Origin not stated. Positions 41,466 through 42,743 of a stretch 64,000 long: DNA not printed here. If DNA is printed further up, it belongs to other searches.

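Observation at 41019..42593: AT-rich islet with an orphan RHS-tip toxin cassette inserted between mrcA and the atpDC operon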

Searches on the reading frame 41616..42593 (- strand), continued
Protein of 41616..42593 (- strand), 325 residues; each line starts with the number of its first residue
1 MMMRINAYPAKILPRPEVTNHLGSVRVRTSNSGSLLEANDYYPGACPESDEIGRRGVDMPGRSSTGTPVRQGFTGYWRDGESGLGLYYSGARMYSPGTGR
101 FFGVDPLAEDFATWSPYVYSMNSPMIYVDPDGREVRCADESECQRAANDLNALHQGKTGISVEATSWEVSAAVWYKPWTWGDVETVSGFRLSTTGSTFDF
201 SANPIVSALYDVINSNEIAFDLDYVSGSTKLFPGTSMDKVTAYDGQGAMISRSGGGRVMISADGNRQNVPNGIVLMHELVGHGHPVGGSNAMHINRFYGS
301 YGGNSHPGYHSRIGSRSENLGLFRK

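Call 39: fold_search(model_id=the predicted structure, library=pdb)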
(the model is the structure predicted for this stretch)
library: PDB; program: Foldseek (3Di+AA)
matches with E <= 10: 213; with E <= 0.001: 0
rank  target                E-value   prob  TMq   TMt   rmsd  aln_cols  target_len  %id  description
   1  5y2z_E                6.2e-01  0.07  0.11  0.08  11.4       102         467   14  Crystal structure of human LGI1 EPTP-ADAM22 complex (released 2018-05-02)
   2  5y2z_G                6.2e-01  0.06  0.11  0.08  11.5       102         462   14  Crystal structure of human LGI1 EPTP-ADAM22 complex (released 2018-05-02)
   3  3w1i_D                6.6e-01  0.12  0.10  0.08   5.9        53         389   13  Crystal structure of the N-terminal truncated selenocysteine synthase SelA (released 2013-06-05)
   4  8qym_J                9.0e-01  0.07  0.16  0.19  16.2       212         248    8  Human 20S proteasome assembly intermediate structure 3 (released 2024-02-21)
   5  5y2z_A                1.0e+00  0.05  0.11  0.08  11.5       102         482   14  Crystal structure of human LGI1 EPTP-ADAM22 complex (released 2018-05-02)
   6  5hfj_F                1.2e+00  0.03  0.09  0.13  10.7       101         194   13  crystal structure of M1.HpyAVI-SAM complex (released 2016-11-16)
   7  3wco_B                1.2e+00  0.09  0.09  0.08   6.1        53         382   13  Crystal structure of the depentamerized mutant of N-terminal truncated selenocysteine synthase SelA (released 2014-01-22)
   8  5wwv_E                1.2e+00  0.04  0.12  0.11  15.4       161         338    9  Crystal structure of porcine kidney D-amino acid oxidase mutant (I230A/R283G) (released 2018-01-17)
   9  4yjd_B                1.2e+00  0.02  0.09  0.09  15.0       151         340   10  Crystal structure of DAAO(Y228L/R283G) variant (apo form) (released 2016-04-06)
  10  3wcn_A                1.5e+00  0.08  0.09  0.07   6.0        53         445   13  Crystal structure of the depentamerized mutant of selenocysteine synthase SelA (released 2014-01-22)
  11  1jdt_C                1.5e+00  0.06  0.12  0.16  15.6       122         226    5  CRYSTAL STRUCTURE OF 5'-DEOXY-5'-METHYLTHIOADENOSINE PHOSPHORYLASE COMPLEXED WITH MTA AND SULFATE ION (released 2001-10-26)
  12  5y2z_C                1.5e+00  0.05  0.11  0.08  11.4       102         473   14  Crystal structure of human LGI1 EPTP-ADAM22 complex (released 2018-05-02)
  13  5y2z_I                1.5e+00  0.04  0.11  0.08  11.5       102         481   14  Crystal structure of human LGI1 EPTP-ADAM22 complex (released 2018-05-02)
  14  9c76_A                1.7e+00  0.04  0.10  0.16   8.6        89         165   11  LRRK2 Roc domain RP (Ras-pocket) complexed to Divarasib (released 2024-12-11)
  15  6rkf_D                1.8e+00  0.02  0.09  0.09  14.4       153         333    8  Structure of human DASPO (released 2020-03-11)
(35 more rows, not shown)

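Call 62: find_encoding_contigs(protein=P0011, flank=4000, max_places=2)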
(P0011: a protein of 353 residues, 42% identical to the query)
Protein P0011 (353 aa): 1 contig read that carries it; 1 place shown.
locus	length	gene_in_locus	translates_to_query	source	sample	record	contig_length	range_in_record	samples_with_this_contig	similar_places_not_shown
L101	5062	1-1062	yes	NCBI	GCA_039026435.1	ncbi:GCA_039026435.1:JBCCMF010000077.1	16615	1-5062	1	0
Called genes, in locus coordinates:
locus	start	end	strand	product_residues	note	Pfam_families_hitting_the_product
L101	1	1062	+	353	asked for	PF25023:TEN_YD-shell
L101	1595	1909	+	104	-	-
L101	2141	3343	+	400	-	-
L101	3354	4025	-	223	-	PF00106:adh_short, PF01370:Epimerase, PF08659:KR, PF13561:adh_short_C2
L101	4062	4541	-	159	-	PF13474:SnoaL_3 (weak), PF14534:DUF4440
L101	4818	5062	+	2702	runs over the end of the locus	PF14349:SprA_N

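Call 63: find_encoding_contigs(protein=P0021, flank=4000, max_places=2)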
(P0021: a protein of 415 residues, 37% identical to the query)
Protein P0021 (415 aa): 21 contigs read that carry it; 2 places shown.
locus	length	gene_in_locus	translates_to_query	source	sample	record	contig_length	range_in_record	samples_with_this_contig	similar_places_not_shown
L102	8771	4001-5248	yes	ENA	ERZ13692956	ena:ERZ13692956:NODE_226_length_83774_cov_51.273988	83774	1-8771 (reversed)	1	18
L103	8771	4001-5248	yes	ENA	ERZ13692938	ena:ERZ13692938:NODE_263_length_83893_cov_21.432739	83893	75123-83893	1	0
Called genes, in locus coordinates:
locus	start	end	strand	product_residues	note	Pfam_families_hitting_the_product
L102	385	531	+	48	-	-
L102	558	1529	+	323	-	PF25023:TEN_YD-shell (faint), PF07486:Hydrolase_2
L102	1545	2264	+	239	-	-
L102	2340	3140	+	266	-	-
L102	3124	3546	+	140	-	-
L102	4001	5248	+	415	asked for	PF00801:PKD (weak), PF18911:PKD_4 (weak), PF25023:TEN_YD-shell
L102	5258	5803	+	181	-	-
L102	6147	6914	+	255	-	-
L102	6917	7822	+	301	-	-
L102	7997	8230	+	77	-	PF04255:DUF433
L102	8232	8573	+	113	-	PF18480:DUF5615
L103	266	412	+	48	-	-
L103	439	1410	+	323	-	PF25023:TEN_YD-shell (faint), PF07486:Hydrolase_2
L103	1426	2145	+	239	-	-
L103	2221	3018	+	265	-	-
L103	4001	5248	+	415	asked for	PF00801:PKD (weak), PF18911:PKD_4 (weak), PF25023:TEN_YD-shell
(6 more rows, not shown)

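Call 64: find_encoding_contigs(protein=P0002, flank=4000, max_places=2)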
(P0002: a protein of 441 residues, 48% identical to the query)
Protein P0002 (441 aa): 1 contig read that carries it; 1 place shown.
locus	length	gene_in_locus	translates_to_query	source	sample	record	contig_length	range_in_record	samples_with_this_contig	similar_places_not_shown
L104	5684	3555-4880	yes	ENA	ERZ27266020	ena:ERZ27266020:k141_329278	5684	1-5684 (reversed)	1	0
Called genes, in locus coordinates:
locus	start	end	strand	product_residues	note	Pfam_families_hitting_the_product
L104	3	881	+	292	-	?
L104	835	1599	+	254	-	-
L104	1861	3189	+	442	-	PF25023:TEN_YD-shell (weak)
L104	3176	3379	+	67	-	-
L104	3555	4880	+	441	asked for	PF25023:TEN_YD-shell (weak)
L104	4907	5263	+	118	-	-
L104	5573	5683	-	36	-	?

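Call 72: find_encoding_contigs(protein=P0033, flank=5000, max_places=4)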
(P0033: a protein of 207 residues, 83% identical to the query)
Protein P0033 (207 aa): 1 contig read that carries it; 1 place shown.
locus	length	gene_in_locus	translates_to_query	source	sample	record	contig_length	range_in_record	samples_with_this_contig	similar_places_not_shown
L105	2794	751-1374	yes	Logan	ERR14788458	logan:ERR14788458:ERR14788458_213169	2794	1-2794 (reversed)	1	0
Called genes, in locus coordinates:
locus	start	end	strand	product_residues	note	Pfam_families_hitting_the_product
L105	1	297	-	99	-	?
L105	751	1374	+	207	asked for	-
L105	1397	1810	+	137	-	-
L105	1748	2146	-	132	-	-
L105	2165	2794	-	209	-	?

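Call 73: find_encoding_contigs(protein=P0023, flank=5000, max_places=4)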
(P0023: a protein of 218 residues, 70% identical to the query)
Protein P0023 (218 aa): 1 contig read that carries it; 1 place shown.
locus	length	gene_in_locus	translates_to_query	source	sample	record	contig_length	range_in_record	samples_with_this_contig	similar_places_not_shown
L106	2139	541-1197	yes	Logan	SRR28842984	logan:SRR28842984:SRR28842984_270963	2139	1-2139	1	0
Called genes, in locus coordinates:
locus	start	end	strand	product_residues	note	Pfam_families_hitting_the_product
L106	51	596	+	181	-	-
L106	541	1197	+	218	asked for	-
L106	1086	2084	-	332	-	PF13936:HTH_38, PF00665:rve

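Call 79: search_protein_families(library=ncbifam, proteins=[L004:2558-6745:+, P0018, L004:14536-15057:+, L004:8358-8636:+], max_evalue=0.001)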
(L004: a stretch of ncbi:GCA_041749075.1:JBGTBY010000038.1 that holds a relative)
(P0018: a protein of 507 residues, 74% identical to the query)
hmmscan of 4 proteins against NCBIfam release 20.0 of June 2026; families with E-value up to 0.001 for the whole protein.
L004:2558-6745:+ (1396 aa): 0 families

P0018 (507 aa): 1 family
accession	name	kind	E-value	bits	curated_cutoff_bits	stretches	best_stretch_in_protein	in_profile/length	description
TIGR03696.1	Rhs_assc_core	domain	5.5e-17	62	32.5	1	260-340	1-75/76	RHS repeat-associated core domain-containing protein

L004:14536-15057:+ (174 aa): 0 families

L004:8358-8636:+ (93 aa): 0 families

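Call 80: search_protein_families(library=pfam, proteins=[L004:2558-6745:+, P0018, P0016, P0022, L004:8804-9574:+], max_evalue=0.01)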
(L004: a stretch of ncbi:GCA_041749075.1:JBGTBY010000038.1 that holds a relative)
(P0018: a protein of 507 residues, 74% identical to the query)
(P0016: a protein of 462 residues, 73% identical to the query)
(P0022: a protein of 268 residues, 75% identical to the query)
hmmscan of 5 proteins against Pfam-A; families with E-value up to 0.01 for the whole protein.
L004:2558-6745:+ (1396 aa): 2 families
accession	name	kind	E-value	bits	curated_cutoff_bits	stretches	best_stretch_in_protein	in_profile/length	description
PF20041.5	DUF6443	-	9.9e-09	36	27.8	1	960-1052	15-107/137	Domain of unknown function (DUF6443)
PF05593.20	RHS_repeat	-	6.6e-08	33.2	22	0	1138-1169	6-37/38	RHS Repeat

P0018 (507 aa): 0 families

P0016 (462 aa): 0 families

P0022 (268 aa): 0 families

L004:8804-9574:+ (257 aa): 0 families
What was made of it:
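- It carries DUF6443 and RHS_repeat above their cutoffs, and TIGR03696 (calls 79, 80).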

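Call 82: search_dna_similar(query=window:41619-42593:-, collection=plasmids, mode=protein, max_rows=10)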
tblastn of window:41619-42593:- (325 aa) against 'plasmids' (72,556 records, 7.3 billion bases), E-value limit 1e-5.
Records with a match: 46; places in all: 58; records where one place covers at least 80% of the query: 0.
Best place of each record, by identity: <60% 46.
By first word of the organism name: Alteromonas 10; Persicobacter 8; Streptomyces 6; Chryseobacterium 3; Pontibacter 2; Sinorhizobium 2; Bacteroides 2; Flavobacterium 2; Aureibacter 2; Fulvitalea 1; and 8 more.
By predicted mobility (MOB-suite, as given by PLSDB): non-mobilizable 36; conjugative 7; mobilizable 3.
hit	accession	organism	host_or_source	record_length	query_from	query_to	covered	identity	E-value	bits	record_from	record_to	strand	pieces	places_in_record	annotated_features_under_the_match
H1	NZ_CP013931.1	Alteromonas mediterranea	seawater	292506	19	268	77%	26.8%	1e-7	61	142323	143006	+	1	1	RHS repeat-associated core domain-containing protein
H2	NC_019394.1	Alteromonas mediterranea DE1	-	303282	19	268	77%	26.8%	1e-7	61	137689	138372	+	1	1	RHS repeat-associated core domain-containing protein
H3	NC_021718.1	Alteromonas mediterranea UM7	-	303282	19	268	77%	26.8%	1e-7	61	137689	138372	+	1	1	RHS repeat-associated core domain-containing protein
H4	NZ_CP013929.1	Alteromonas mediterranea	seawater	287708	19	208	58%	29.7%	4e-7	59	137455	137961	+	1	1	RHS repeat-associated core domain-containing protein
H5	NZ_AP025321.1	Fulvitalea axinellae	-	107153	17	172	48%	32.5%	3e-11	72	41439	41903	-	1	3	RHS repeat-associated core domain-containing protein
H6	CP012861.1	Persicobacter sp. JZB09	cell culture,soil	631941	17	183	51%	28.3%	1e-9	67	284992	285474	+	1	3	record has no annotation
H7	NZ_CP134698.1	Pontibacter sp. G13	single cell,seawater, biofilm of coral ...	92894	18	139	38%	38.6%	1e-9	67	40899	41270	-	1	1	DUF6443 domain-containing protein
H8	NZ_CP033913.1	Chryseobacterium shandongense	Homo sapiens,CEREBRAL SPINAL FLUID ...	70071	19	154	42%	33.1%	3e-11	72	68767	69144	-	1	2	RHS repeat-associated core domain-containing protein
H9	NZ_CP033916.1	Chryseobacterium shandongense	Zimmer water bag,Zimmer water bag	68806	19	154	42%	33.1%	3e-11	72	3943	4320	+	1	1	RHS repeat-associated core domain-containing protein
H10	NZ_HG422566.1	Cardinium endosymbiont of Bemisia tabaci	Bemisia tabaci QHC-VLC (biotype Q)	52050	19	135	36%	38.1%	5e-6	56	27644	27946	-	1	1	ankyrin repeat domain-containing protein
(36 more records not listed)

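Call 86: list_cluster_members(proteins=[window:41619-42593:-, P0039, P0001, window:42690-43094:-])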
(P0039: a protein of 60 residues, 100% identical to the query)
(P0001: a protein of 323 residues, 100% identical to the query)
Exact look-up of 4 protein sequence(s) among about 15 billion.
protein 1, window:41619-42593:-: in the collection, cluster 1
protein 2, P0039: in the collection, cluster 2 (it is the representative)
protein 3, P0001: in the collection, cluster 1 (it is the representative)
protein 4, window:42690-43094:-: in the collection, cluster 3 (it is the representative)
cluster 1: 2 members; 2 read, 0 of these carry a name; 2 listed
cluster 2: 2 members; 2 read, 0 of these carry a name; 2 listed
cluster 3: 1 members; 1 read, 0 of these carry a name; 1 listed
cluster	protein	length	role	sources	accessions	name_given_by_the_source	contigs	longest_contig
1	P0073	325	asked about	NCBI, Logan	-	-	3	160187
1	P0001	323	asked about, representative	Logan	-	-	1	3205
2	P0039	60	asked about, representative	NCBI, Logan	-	-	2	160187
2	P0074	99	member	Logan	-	-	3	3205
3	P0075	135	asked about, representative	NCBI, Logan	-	-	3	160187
